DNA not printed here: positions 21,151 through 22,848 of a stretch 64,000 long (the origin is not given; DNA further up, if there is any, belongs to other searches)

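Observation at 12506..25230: Twelve-gene co-directional locus joining the hydroxyquinol lower pathway to an ATZ/TRZ-type aminohydrolase and a sugar-type ABC importer, with no ring hydroxylase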

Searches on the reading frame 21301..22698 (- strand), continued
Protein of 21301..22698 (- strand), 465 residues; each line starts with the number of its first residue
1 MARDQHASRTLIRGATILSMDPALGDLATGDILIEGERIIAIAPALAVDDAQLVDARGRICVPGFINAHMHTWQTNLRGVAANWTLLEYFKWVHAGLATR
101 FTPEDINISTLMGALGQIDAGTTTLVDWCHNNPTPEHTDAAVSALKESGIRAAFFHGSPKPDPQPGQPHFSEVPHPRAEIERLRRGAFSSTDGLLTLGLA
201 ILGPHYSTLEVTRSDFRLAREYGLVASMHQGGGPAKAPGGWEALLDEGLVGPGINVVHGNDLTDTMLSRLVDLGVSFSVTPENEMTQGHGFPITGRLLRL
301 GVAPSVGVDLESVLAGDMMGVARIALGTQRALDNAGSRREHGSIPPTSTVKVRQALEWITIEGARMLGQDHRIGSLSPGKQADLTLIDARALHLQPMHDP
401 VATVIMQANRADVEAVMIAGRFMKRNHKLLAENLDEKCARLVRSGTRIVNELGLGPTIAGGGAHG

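Call 53: search_protein_families(library=pfam, proteins=[L079:7184-8995:-, L064:16897-18648:+, L079:212-2173:+, L064:13-1551:+, L079:17795-19513:-, L041:11357-12424:+, L041:7583-8944:+, L059:12854-13756:-, L064:18626-19627:+, L060:11161-12249:+])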
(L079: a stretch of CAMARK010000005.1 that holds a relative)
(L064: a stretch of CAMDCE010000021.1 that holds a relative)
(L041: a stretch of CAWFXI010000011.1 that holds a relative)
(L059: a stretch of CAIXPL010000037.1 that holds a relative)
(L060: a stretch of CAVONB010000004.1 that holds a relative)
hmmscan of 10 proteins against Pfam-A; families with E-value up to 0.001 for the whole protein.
L079:7184-8995:- (603 aa): 2 families
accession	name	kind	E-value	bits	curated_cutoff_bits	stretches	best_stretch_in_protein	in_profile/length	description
PF00614.28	PLDc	-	9.6e-11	41.6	21.9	1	529-550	3-24/28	Phospholipase D Active site motif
PF13091.12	PLDc_2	-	1.9e-08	34.7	27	1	174-291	3-101/132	PLD-like domain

L064:16897-18648:+ (583 aa): 4 families
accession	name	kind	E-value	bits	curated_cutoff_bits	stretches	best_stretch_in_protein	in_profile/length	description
PF00732.25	GMC_oxred_N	-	7.5e-36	124.4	23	1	18-321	1-217/218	GMC oxidoreductase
PF05199.19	GMC_oxred_C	-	2.2e-34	119.4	24.6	1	391-571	3-138/139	GMC oxidoreductase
PF00890.30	FAD_binding_2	-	6e-06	26.1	20.4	0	225-329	145-258/414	FAD binding domain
PF07992.20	Pyr_redox_2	-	0.00012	22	26.1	0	18-54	1-36/291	Pyridine nucleotide-disulphide oxidoreductase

L079:212-2173:+ (653 aa): 3 families
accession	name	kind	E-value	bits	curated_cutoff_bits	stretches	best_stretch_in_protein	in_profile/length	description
PF00120.29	Gln-synt_C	-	3.4e-85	286.6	24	1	312-649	3-344/344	Glutamine synthetase, catalytic domain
PF16952.10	Gln-synt_N_2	-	5.1e-06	26.7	35.7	1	206-308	14-111/112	Glutamine synthetase N-terminal domain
PF03951.24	Gln-synt_N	-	0.00012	22.1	33.4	0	274-302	51-80/82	Glutamine synthetase, beta-Grasp domain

L064:13-1551:+ (512 aa): 4 families
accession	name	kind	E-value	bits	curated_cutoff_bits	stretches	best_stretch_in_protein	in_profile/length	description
PF19301.5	LigXa_C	-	7.5e-27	94.7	27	1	221-458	22-255/304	LigXa C-terminal domain like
PF00355.32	Rieske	-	5.6e-19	68.3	20.3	1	95-177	2-83/88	Rieske [2Fe-2S] domain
PF19112.6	VanA_C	-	2.3e-05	25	23.5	1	231-367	1-136/193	Vanillate O-demethylase oxygenase C-terminal domain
PF11723.14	Aromatic_hydrox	-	3.2e-05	24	24.4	0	202-253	1-53/241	Homotrimeric ring hydroxylase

L079:17795-19513:- (572 aa): 2 families
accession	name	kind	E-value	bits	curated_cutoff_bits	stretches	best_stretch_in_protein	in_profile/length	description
PF07969.17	Amidohydro_3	-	3e-34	119.8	29.7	1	44-550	1-470/472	Amidohydrolase family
PF01979.26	Amidohydro_1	-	1.5e-12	47.8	25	1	433-530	236-333/345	Amidohydrolase family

L041:11357-12424:+ (355 aa): 0 families

L041:7583-8944:+ (453 aa): 1 family
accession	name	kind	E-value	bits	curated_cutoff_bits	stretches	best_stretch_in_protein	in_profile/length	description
PF07394.17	DUF1501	-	2.8e-143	478.2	27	1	29-452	1-390/390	Protein of unknown function (DUF1501)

L059:12854-13756:- (300 aa): 3 families
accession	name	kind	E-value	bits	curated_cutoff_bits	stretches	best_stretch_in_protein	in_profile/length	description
PF08450.18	SGL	-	1.2e-27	97.6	26.3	1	29-278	2-244/246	SMP-30/Gluconolactonase/LRE-like region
PF01436.27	NHL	-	9.1e-12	44.8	20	1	216-239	4-27/28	NHL repeat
PF24684.1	Vgb_lyase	-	4.2e-11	42.6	50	1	27-96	139-211/290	Virginiamycin B lyase family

L064:18626-19627:+ (333 aa): 5 families
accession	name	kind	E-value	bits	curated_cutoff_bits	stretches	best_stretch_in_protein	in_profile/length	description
PF01436.27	NHL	-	5e-26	89.8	20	3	181-208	1-28/28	NHL repeat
PF08450.18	SGL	-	5.4e-06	26.6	26.3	0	187-233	189-234/246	SMP-30/Gluconolactonase/LRE-like region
PF17170.10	DUF5128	-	7.1e-06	25.9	22.9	0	48-104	51-113/321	6-bladed beta-propeller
PF16288.11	DUF4934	-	0.00015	22.3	27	0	147-214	36-100/102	Domain of unknown function (DUF4934)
PF06739.17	SBBP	-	0.00016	21.9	20.5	0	288-303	14-29/38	Beta-propeller repeat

L060:11161-12249:+ (362 aa): 6 families
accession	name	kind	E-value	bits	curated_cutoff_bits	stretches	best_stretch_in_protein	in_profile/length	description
PF03446.21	NAD_binding_2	-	8.7e-33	114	21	1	73-230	1-159/161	NAD binding domain of 6-phosphogluconate dehydrogenase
PF14833.11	NAD_binding_11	-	5.4e-22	78.8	30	1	241-354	7-121/122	NAD-binding of NADP-dependent 3-hydroxyisobutyrate dehydrogenase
PF21761.2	RedAm-like_C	-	3e-06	28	27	1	256-355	24-125/127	NADPH-dependent reductive aminase-like, C-terminal domain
PF02826.25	2-Hacid_dh_C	-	0.00019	21.3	25.1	1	73-183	38-145/178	D-isomer specific 2-hydroxyacid dehydrogenase, NAD binding domain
PF03721.20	UDPG_MGDP_dh_N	-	0.00065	19.8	27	0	73-115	2-44/187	UDP-glucose/GDP-mannose dehydrogenase family, NAD binding domain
PF07991.19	KARI_N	-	0.0009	19.3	20.6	0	73-139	6-72/165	Acetohydroxy acid isomeroreductase, NADPH-binding domain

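Call 61: find_encoding_contigs(protein=P0103, flank=10000, max_places=2)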
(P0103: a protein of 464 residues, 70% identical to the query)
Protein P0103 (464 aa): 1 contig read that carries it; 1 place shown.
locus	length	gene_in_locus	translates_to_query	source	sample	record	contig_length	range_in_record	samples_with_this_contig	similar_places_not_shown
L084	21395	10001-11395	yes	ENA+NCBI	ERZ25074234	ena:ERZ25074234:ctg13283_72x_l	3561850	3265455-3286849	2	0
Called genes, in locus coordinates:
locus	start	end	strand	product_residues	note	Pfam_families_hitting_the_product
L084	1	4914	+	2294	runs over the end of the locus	-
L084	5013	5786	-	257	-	PF09339:HTH_IclR, PF01614:IclR_C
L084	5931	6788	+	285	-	PF01144:CoA_trans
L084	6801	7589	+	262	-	PF01144:CoA_trans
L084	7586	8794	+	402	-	PF00108:Thiolase_N, PF00109:ketoacyl-synt, PF02803:Thiolase_C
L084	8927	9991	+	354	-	PF00465:Fe-ADH, PF13685:Fe-ADH_2 (weak), PF25137:ADH_Fe_C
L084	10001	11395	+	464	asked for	PF01979:Amidohydro_1, PF07969:Amidohydro_3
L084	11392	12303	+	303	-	PF03446:NAD_binding_2, PF14833:NAD_binding_11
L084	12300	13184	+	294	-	PF04444:Dioxygenase_N, PF00775:Dioxygenase_C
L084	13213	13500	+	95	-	PF03795:YCII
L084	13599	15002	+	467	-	PF01565:FAD_binding_4, PF02913:FAD-oxidase_C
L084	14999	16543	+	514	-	PF00005:ABC_tran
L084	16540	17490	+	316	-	PF02653:BPD_transp_2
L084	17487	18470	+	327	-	PF02653:BPD_transp_2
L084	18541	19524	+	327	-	PF00532:Peripla_BP_1, PF13407:Peripla_BP_4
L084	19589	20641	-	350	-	PF13379:NMT1_2, PF09084:NMT1, PF16868:NMT1_3 (weak)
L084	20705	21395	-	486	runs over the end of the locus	PF01979:Amidohydro_1, PF07969:Amidohydro_3 (weak)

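Call 62: find_encoding_contigs(protein=P0098, flank=10000, max_places=2)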
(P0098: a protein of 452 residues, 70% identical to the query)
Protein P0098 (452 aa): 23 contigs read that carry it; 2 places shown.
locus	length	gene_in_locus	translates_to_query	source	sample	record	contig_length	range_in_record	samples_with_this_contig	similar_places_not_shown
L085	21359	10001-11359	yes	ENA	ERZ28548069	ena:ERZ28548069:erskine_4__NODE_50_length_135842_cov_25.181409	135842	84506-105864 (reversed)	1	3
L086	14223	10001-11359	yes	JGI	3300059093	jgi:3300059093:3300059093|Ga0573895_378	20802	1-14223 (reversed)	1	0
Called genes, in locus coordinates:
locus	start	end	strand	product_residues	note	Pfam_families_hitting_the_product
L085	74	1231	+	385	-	PF04303:PrpF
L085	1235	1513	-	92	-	-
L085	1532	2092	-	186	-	-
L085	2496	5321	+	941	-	PF00311:PEPcase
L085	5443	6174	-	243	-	PF03737:RraA-like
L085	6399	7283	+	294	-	PF00701:DHDPS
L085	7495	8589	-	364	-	PF00356:LacI, PF00532:Peripla_BP_1, PF13407:Peripla_BP_4, PF13377:Peripla_BP_3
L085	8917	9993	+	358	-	PF00465:Fe-ADH, PF13685:Fe-ADH_2, PF25137:ADH_Fe_C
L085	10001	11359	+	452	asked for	PF01979:Amidohydro_1, PF07969:Amidohydro_3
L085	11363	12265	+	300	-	PF03446:NAD_binding_2, PF03807:F420_oxidored (weak), PF21761:RedAm-like_C (weak), PF14833:NAD_binding_11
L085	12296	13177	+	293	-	PF04444:Dioxygenase_N, PF00775:Dioxygenase_C, PF13620:CarboxypepD_reg (faint)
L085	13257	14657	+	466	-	PF01565:FAD_binding_4, PF02913:FAD-oxidase_C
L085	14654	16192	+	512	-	PF00005:ABC_tran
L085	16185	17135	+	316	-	PF02653:BPD_transp_2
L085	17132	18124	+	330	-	PF02653:BPD_transp_2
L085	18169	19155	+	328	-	PF00532:Peripla_BP_1, PF13407:Peripla_BP_4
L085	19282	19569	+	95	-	PF03795:YCII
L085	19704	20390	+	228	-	PF02798:GST_N, PF13409:GST_N_2, PF13417:GST_N_3, PF00043:GST_C, PF14497:GST_C_3 (weak)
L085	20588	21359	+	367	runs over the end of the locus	PF08450:SGL (faint), PF10282:Lactonase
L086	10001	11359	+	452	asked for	PF01979:Amidohydro_1, PF07969:Amidohydro_3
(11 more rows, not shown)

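Call 63: find_encoding_contigs(protein=P0090, flank=10000, max_places=1)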
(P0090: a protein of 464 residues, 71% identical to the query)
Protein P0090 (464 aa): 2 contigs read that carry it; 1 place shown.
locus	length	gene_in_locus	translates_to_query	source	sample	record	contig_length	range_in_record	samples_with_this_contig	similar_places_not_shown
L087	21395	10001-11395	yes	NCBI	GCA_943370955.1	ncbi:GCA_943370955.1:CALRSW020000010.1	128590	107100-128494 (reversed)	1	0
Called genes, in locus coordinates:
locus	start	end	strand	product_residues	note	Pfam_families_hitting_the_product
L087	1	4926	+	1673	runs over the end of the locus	?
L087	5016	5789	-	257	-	PF09339:HTH_IclR, PF01614:IclR_C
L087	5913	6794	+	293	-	PF01144:CoA_trans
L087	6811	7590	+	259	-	PF01144:CoA_trans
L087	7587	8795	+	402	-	PF00108:Thiolase_N, PF00109:ketoacyl-synt, PF02803:Thiolase_C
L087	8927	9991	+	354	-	PF00465:Fe-ADH, PF13685:Fe-ADH_2, PF25137:ADH_Fe_C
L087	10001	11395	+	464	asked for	PF01979:Amidohydro_1, PF07969:Amidohydro_3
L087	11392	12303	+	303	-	PF03446:NAD_binding_2, PF14833:NAD_binding_11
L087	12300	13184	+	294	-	PF04444:Dioxygenase_N, PF00775:Dioxygenase_C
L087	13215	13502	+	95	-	PF03795:YCII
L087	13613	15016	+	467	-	PF01565:FAD_binding_4, PF02913:FAD-oxidase_C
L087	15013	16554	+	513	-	PF00005:ABC_tran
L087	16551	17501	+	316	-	PF02653:BPD_transp_2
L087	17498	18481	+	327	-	PF02653:BPD_transp_2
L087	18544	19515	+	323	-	PF00532:Peripla_BP_1, PF13377:Peripla_BP_3 (faint), PF13407:Peripla_BP_4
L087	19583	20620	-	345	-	PF13379:NMT1_2, PF09084:NMT1, PF16868:NMT1_3 (faint)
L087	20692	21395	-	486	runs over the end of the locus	PF07969:Amidohydro_3 (weak), PF01979:Amidohydro_1, PF07969:Amidohydro_3 (weak)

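Call 64: find_encoding_contigs(protein=P0112, flank=10000, max_places=1)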
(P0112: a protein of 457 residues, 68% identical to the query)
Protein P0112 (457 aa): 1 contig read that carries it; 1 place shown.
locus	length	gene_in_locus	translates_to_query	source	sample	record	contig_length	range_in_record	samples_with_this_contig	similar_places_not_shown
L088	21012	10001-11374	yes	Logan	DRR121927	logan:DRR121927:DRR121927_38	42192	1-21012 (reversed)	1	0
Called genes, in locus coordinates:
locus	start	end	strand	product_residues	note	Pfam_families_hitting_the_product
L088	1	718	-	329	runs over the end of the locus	PF03069:FmdA_AmdA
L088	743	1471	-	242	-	PF00005:ABC_tran, PF13304:AAA_21 (faint)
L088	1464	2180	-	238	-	PF00005:ABC_tran, PF13304:AAA_21 (faint)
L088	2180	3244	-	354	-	PF02653:BPD_transp_2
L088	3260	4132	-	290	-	PF02653:BPD_transp_2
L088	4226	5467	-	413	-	PF13433:Peripla_BP_5, PF13458:Peripla_BP_6, PF01094:ANF_receptor (faint)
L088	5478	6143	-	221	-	PF03861:ANTAR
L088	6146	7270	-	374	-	PF13433:Peripla_BP_5, PF13458:Peripla_BP_6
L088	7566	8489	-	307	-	PF00126:HTH_1, PF03466:LysR_substrate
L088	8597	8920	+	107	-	PF07876:Dabb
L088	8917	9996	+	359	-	PF00465:Fe-ADH, PF13685:Fe-ADH_2 (weak), PF25137:ADH_Fe_C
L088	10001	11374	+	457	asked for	PF01979:Amidohydro_1, PF07969:Amidohydro_3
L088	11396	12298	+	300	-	PF03446:NAD_binding_2, PF03721:UDPG_MGDP_dh_N (faint), PF21761:RedAm-like_C (weak), PF14833:NAD_binding_11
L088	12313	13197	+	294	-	PF04444:Dioxygenase_N, PF00775:Dioxygenase_C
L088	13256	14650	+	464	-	PF01565:FAD_binding_4, PF02913:FAD-oxidase_C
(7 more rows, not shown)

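Call 65: find_encoding_contigs(protein=P0095, flank=10000, max_places=1)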
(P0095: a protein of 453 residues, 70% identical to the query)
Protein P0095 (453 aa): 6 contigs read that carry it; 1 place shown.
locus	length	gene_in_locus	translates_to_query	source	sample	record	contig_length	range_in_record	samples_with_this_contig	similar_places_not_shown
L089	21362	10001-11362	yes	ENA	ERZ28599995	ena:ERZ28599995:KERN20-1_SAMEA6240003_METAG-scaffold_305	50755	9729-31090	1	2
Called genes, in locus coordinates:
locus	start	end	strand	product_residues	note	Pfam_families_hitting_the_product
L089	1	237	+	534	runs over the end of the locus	PF00496:SBP_bac_5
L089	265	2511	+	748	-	PF20254:DMFA2_C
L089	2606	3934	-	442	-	PF00375:SDF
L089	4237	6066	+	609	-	PF02743:dCache_1, PF00512:HisKA, PF02518:HATPase_c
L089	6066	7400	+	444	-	PF00072:Response_reg, PF00158:Sigma54_activat, PF14532:Sigma54_activ_2, PF07724:AAA_2 (weak), PF07728:AAA_5 (weak), PF25601:AAA_lid_14, PF02954:HTH_8 (faint)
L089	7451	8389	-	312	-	PF00126:HTH_1, PF03466:LysR_substrate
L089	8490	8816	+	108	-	PF07876:Dabb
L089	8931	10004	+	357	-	PF00465:Fe-ADH, PF13685:Fe-ADH_2, PF25137:ADH_Fe_C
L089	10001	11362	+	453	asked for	PF01979:Amidohydro_1, PF07969:Amidohydro_3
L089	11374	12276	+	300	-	PF02826:2-Hacid_dh_C (weak), PF03446:NAD_binding_2, PF03807:F420_oxidored, PF14833:NAD_binding_11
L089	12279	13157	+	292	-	PF04444:Dioxygenase_N, PF00775:Dioxygenase_C, PF13620:CarboxypepD_reg (faint)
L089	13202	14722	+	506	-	PF00005:ABC_tran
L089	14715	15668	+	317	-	PF02653:BPD_transp_2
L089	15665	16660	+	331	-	PF02653:BPD_transp_2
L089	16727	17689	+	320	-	PF13377:Peripla_BP_3 (faint), PF00532:Peripla_BP_1, PF13407:Peripla_BP_4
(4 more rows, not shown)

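Call 67: predict_structure(alignment_id=A3)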
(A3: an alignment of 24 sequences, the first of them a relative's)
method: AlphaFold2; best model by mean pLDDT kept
length: 465 residues; sequences in the alignment: 24
mean_pLDDT: 84.5   pTM: 0.88
mean pLDDT of the five models: 84.5, 83.2, 83.0, 79.7, 79.2
residues with pLDDT >= 90: 236; 70-90: 162; 50-70: 49; < 50: 18
segments of 3 or more residues with pLDDT < 50: 1-5, 286-288, 459-465
pLDDT, mean of each block of 10 residues (from residue 1): 59 97 95 96 96 97 92 69 73 75 89 91 77 78 88 67 65 87 83 73 87 93 88 81 95 87 92 92 54 86 84 71 89 92 91 94 92 94 96 83 93 95 96 94 89 61 29
secondary structure, 60 per line:
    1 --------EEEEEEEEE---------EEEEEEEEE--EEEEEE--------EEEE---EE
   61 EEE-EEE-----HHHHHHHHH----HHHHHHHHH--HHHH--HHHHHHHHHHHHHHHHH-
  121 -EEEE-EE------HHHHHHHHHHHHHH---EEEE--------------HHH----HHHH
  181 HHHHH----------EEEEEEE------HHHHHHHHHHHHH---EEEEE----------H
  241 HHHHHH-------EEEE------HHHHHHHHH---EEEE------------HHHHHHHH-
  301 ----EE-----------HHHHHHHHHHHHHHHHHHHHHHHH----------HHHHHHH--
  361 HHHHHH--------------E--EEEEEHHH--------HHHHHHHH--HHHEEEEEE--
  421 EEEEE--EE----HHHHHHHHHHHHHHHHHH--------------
elements in order: E9-17 E27-35 E38-43 E52-55 E59-63 E65-67 H73-81 H86-94 H97-100 H103-119 E122-125 H135-148 E152-155 H177-185 E196-202 H209-221 E225-229 H240-246 E254-257 H264-272 E276-279 H292-299 H318-341 H352-358 H361-366 E384-388 H400-407 E413-418 E421-425 H434-451

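Call 70: fold_search(model_id=the predicted structure, library=pdb)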
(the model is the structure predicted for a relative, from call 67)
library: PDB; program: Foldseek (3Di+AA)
matches with E <= 10: 1656; with E <= 0.001: 314
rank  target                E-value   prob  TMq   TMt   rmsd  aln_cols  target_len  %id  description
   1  4v1x_E                5.3e-30  1.00  0.80  0.78   3.9       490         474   23  The structure of the hexameric atrazine chlorohydrolase, AtzA (released 2015-03-11)
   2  4v1x_B                1.4e-29  1.00  0.79  0.78   3.9       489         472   22  The structure of the hexameric atrazine chlorohydrolase, AtzA (released 2015-03-11)
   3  4v1x_A                3.9e-29  1.00  0.80  0.79   4.2       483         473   22  The structure of the hexameric atrazine chlorohydrolase, AtzA (released 2015-03-11)
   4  7ww2_B                1.3e-27  1.00  0.80  0.83   3.6       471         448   25  Structure of an Isocytosine specific deaminase Vcz (released 2023-02-22)
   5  8is4_B                2.9e-27  1.00  0.81  0.83   3.6       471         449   26  Structure of an Isocytosine specific deaminase Vcz in complexed with 5-FU (released 2023-08-30)
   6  7ww2_A                3.0e-27  1.00  0.80  0.82   3.7       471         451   25  Structure of an Isocytosine specific deaminase Vcz (released 2023-02-22)
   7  8is4_A                5.6e-27  1.00  0.81  0.83   3.5       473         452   26  Structure of an Isocytosine specific deaminase Vcz in complexed with 5-FU (released 2023-08-30)
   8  3hpa_A                5.6e-27  1.00  0.78  0.84   3.3       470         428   24  Crystal structure of an amidohydrolase gi:44264246 from an evironmental sample of sargasso sea (released 2009-06-16)
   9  4f0r                  7.0e-27  1.00  0.77  0.82   4.1       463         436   25  Crystal structure of an adenosine deaminase homolog from Chromobacterium violaceum (target NYSGRC-019589) bound Zn and 5 (released 2012-06-06)
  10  5hme_A                9.2e-27  1.00  0.78  0.79   3.8       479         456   20  Crystal structure of Triazine Hydrolase variant (P214T/Y215H) (released 2016-11-02)
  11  4l9x_B                1.4e-26  1.00  0.78  0.79   3.7       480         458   21  Triazine hydrolase from Arthobacter aurescens modified for maximum expression in E.coli (released 2014-05-21)
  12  4f0s                  2.0e-26  1.00  0.77  0.82   4.1       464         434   25  Crystal structure of an adenosine deaminase homolog from Chromobacterium violaceum (target NYSGRC-019589) with bound ino (released 2012-06-06)
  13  5hme_B                2.5e-26  1.00  0.78  0.80   3.8       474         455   21  Crystal structure of Triazine Hydrolase variant (P214T/Y215H) (released 2016-11-02)
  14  5hmf_B                3.7e-26  1.00  0.77  0.78   4.0       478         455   22  Crystal structure of triazine hydrolase variant (P214T/Y215H/E241Q) (released 2016-11-02)
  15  3lnp                  3.9e-26  1.00  0.78  0.82   4.0       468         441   22  Crystal Structure of Amidohydrolase family Protein OLEI01672_1_465 from Oleispira antarctica (released 2010-02-16)
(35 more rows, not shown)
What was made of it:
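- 21301..22698 (-): PRK08204-family metal-dependent amidohydrolase (uncharacterised). Its nearest folds are AtzA, an isocytosine deaminase, 8-oxoguanine deaminase and TrzN, at TM about 0.8 and 20-26% identity (calls 67, 70).
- On COG0402 ATZ/TRZ-type aminohydrolases and deaminases: The model has pLDDT 84.5, with TM about 0.8 to AtzA and TrzN (calls 67, 70).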
